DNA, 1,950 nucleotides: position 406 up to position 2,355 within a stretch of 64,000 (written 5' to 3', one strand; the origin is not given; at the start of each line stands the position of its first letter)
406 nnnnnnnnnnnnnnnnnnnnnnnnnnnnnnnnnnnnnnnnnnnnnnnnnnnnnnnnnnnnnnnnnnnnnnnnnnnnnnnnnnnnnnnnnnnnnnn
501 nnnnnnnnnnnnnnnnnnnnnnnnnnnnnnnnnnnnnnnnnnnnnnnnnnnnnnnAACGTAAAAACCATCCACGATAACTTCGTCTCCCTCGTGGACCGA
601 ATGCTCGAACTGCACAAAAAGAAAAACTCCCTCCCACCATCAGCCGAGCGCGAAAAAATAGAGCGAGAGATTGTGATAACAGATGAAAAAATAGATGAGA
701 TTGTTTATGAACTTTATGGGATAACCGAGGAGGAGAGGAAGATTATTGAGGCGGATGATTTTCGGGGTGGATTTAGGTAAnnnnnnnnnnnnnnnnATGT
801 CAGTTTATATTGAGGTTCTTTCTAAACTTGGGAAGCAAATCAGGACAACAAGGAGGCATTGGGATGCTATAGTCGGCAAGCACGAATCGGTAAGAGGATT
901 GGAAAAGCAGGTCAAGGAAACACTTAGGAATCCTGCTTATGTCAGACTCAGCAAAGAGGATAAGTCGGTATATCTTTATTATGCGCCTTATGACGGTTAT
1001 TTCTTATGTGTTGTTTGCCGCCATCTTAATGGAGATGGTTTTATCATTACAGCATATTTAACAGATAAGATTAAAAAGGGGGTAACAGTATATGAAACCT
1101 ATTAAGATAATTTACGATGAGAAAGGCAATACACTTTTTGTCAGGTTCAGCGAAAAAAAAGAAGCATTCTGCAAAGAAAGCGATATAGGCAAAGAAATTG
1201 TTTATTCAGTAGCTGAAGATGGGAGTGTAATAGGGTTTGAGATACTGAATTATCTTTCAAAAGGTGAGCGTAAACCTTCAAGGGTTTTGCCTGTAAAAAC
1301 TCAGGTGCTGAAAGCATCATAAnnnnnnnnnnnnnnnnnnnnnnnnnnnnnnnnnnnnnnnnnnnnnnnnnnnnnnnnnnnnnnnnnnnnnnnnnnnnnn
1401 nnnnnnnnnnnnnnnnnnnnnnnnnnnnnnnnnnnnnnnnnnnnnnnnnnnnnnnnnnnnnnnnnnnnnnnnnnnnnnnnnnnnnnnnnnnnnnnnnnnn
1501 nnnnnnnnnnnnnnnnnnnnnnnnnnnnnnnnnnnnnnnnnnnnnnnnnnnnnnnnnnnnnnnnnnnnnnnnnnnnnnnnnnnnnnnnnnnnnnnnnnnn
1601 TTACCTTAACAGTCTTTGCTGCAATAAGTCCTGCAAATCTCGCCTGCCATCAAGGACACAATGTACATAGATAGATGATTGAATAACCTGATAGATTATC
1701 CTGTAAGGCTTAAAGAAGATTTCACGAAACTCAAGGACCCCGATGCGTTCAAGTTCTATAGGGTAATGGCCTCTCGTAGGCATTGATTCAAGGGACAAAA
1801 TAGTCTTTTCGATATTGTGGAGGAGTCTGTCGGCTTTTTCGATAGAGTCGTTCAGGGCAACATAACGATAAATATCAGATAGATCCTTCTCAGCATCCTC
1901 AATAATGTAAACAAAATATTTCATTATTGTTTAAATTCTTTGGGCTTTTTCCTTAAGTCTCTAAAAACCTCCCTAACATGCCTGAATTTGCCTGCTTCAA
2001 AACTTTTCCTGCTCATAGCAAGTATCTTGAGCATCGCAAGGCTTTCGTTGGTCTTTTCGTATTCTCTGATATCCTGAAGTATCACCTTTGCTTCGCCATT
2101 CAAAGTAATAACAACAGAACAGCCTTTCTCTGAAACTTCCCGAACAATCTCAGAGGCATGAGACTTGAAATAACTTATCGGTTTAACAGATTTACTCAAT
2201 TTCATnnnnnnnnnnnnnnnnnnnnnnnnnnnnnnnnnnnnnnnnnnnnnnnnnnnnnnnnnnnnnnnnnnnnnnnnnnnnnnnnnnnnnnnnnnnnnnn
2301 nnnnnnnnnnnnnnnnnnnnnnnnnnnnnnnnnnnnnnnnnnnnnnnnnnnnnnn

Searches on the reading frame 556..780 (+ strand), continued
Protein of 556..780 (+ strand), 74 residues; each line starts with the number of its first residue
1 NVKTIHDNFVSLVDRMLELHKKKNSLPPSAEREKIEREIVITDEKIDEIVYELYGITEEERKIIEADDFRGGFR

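Call 59: search_protein_families(library=ncbifam, proteins=[L008:7208-10195:+, window:556-780:+], max_evalue=0.001)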
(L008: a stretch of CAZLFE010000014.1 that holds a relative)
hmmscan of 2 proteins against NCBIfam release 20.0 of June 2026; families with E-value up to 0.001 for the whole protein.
L008:7208-10195:+ (996 aa): 7 families
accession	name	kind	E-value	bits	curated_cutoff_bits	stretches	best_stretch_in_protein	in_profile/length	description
NF033452.1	BREX_1_MTaseX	exception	1.6e-40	138.9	500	2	386-720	310-636/1210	BREX-1 system adenine-specific DNA-methyltransferase PglX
NF033455.1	BREX_6_MTaseX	exception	3.1e-30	104.5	900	2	587-722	546-682/1319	BREX-6 system adenine-specific DNA-methyltransferase PglX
TIGR02987.1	met_A_Alw26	exception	3.8e-28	98.5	353.5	2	633-897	177-434/523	Alw26I/Eco31I/Esp3I family type II restriction adenine-specific DNA-methyltransferase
NF047738.1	antiphage_MADS2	equivalog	4.2e-20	71.6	720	2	232-477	203-408/654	methylation-associated defense system DNA methyltransferase MAD2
NF033454.1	BREX_5_MTaseX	exception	5.4e-18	64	900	2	595-723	502-632/1404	BREX-5 system adenine-specific DNA-methyltransferase PglX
NF033451.1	BREX_2_MTaseX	equivalog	1.8e-14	52.5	400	1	354-508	191-317/1185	BREX-2 system adenine-specific DNA-methyltransferase PglX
TIGR00497.1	hsdM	equivalog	4.1e-07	29.1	242.75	0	590-711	301-428/515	type I restriction-modification system subunit M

window:556-780:+ (74 aa): 0 families

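Call 66: find_encoding_contigs(protein=window:592-780:+, flank=10000, max_places=4)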
Protein window:592-780:+ (62 aa): no gene with exactly this product is on record in the collection.

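Call 73: search_protein_families(library=padloc, alignment_id=A2, max_evalue=0.00001)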
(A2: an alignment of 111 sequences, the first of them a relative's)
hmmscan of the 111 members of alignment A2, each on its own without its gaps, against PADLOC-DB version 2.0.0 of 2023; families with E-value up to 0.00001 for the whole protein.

A. member 1, L001:10217-10978:+ (253 aa): 0 families

B. families by the number of members that match (of 111 scanned): 132 families (the first 25 are shown)
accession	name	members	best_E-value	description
PDLC05071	PDC-S70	4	1.5e-51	-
PDLC05073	PDC-S70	4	2.5e-44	-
PDLC05070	PDC-S70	3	1.5e-37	-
PDLC05068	PDC-S70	3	4.2e-26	-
PDLC05074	PDC-S70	3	4.3e-23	-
PDLC05069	PDC-S70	3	3.9e-13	-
PDLC04902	PDC-S09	2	5.2e-24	-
PDLC04904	PDC-S09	2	6.3e-23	-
PDLC04905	PDC-S09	2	5.2e-22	-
PDLC05072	PDC-S70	2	4.4e-21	-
PDLC04906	PDC-S09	2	8.1e-19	-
PDLC04652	PDC-M44B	2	1.4e-15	-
PDLC02868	DpdF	2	7e-08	DpdF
PDLC03210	mREase_II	2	2.9e-07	Type II methyl-directed restriction enzyme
PDLC00102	GajA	1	1.4e-190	AAA ATPase domain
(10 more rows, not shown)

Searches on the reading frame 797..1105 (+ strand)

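Call 5: search_protein_families(library=pfam, proteins=[window:797-1105:+], max_evalue=1)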
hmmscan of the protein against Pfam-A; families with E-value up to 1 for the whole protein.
window:797-1105:+ (102 aa): 4 families
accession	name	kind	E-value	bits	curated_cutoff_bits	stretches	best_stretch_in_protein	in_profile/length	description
PF14076.12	DUF4258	-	0.016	15.9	25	1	36-87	16-70/71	Domain of unknown function (DUF4258)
PF18810.6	PBECR2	-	0.044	14.4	27.1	1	16-87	26-102/120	phage-Barnase-EndoU-ColicinE5/D-RelE like nuclease2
PF13312.11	DUF4081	-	0.089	13.5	25.3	1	8-50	32-74/105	Domain of unknown function (DUF4081)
PF23248.1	KH_PARP14_2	-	0.16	12.3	27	1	24-45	40-61/72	PARP14, second type I KH domain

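Call 59: search_protein_families(library=ncbifam, proteins=[window:797-1105:+], max_evalue=0.001)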
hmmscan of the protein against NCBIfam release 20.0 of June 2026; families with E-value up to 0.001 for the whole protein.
window:797-1105:+ (102 aa): 0 families

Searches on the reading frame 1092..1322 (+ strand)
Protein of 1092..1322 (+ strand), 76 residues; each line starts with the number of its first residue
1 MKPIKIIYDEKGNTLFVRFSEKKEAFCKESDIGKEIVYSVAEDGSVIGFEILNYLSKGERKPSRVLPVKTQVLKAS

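Call 5: search_protein_families(library=pfam, proteins=[window:1092-1322:+], max_evalue=1)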
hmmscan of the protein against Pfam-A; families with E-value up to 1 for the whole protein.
window:1092-1322:+ (76 aa): 1 family
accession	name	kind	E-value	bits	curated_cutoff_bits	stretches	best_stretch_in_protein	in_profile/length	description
PF10049.14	DUF2283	-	3.1e-10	40.5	23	1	5-53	1-47/49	Protein of unknown function (DUF2283)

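Call 8: find_encoding_contigs(protein=window:1092-1322:+, flank=10000, max_places=10)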
Protein window:1092-1322:+ (76 aa): no gene with exactly this product is on record in the collection.

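Call 59: search_protein_families(library=ncbifam, proteins=[window:1092-1322:+], max_evalue=0.001)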
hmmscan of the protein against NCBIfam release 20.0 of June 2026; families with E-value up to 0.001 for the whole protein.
window:1092-1322:+ (76 aa): 0 families

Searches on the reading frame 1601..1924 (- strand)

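Call 5: search_protein_families(library=pfam, proteins=[window:1601-1924:-], max_evalue=1)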
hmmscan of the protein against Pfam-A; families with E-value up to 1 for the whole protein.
window:1601-1924:- (107 aa): 1 family
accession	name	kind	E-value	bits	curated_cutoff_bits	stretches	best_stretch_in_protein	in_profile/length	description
PF05016.21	ParE_toxin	-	5.5e-15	56.2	23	1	9-96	5-88/89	ParE toxin of type II toxin-antitoxin system, parDE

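Call 59: search_protein_families(library=ncbifam, proteins=[window:1601-1924:-], max_evalue=0.001)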
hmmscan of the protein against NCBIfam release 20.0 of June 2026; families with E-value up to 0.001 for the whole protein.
window:1601-1924:- (107 aa): 0 families

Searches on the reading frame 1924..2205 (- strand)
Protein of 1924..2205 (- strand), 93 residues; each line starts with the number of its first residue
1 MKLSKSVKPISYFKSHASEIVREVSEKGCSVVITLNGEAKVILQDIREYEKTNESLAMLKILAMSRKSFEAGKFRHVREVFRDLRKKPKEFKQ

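Call 5: search_protein_families(library=pfam, proteins=[window:1924-2205:-], max_evalue=1)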
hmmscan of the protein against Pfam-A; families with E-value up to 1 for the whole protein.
window:1924-2205:- (93 aa): 3 families
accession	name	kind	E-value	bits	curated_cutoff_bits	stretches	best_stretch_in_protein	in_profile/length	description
PF02604.26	PhdYeFM_antitox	-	5.7e-14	52.1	29.8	1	7-74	3-70/74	Antitoxin Phd_YefM, type II toxin-antitoxin system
PF05274.16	Baculo_E25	-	0.032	14.5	27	1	15-56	138-179/190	Occlusion-derived virus envelope protein E25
PF01238.27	PMI_typeI_C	-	0.25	11.9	21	1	28-44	30-46/48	Phosphomannose isomerase type I C-terminal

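Call 59: search_protein_families(library=ncbifam, proteins=[window:1924-2205:-], max_evalue=0.001)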
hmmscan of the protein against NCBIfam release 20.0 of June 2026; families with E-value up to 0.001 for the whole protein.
window:1924-2205:- (93 aa): 1 family
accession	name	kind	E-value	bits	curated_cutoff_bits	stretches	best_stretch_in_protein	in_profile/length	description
TIGR01552.1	phd_fam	subfamily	4.8e-08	32.2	20.8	1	9-57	3-50/53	type II toxin-antitoxin system prevent-host-death family antitoxin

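Call 64: find_encoding_contigs(protein=window:1924-2205:-, flank=10000, max_places=4)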
Protein window:1924-2205:- (93 aa): 1 contig read that carries it; 1 place shown.
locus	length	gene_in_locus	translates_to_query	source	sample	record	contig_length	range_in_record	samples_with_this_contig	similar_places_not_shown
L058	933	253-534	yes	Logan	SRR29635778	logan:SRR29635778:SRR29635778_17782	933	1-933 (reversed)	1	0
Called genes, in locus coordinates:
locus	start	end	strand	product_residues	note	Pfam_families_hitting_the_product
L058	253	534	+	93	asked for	PF02604:PhdYeFM_antitox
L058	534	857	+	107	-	PF05016:ParE_toxin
